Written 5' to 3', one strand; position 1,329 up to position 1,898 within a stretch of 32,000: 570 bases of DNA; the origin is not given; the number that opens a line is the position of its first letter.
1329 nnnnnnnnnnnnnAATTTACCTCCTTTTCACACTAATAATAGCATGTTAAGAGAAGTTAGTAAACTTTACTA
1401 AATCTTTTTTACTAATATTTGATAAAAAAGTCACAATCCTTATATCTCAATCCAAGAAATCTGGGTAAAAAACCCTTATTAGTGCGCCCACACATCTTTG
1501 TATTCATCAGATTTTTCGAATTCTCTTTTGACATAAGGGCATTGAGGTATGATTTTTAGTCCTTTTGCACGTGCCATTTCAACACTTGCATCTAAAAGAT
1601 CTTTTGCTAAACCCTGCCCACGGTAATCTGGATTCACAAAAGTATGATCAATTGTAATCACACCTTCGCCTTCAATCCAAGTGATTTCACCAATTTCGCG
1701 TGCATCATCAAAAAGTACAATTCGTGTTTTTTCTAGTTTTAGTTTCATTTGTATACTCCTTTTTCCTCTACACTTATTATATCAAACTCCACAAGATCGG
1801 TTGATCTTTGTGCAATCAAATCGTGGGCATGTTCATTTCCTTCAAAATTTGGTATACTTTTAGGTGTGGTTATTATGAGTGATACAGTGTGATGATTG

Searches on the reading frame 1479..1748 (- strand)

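Call 34: search_protein_families(library=pfam, proteins=[window:1479-1748:-], max_evalue=0.01)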
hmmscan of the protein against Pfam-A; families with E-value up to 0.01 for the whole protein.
window:1479-1748:- (89 aa): 6 families
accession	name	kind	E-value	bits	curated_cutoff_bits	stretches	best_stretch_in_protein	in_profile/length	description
PF14542.12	Acetyltransf_CG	-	5e-26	91.1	30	1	11-86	3-80/80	GCN5-related N-acetyl-transferase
PF13508.13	Acetyltransf_7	-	6.5e-08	33.3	27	1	10-67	6-65/84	Acetyltransferase (GNAT) domain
PF00583.31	Acetyltransf_1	-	9.4e-08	32.8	20.7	1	27-67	56-96/116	Acetyltransferase (GNAT) family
PF13673.13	Acetyltransf_10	-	3.3e-07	30.8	23.6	1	6-65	30-86/128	Acetyltransferase (GNAT) domain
PF17013.11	Acetyltransf_15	-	0.00044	20.2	35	1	25-58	67-100/210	Putative acetyl-transferase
PF13527.13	Acetyltransf_9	-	0.0054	17.2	25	1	37-66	79-108/127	Acetyltransferase (GNAT) domain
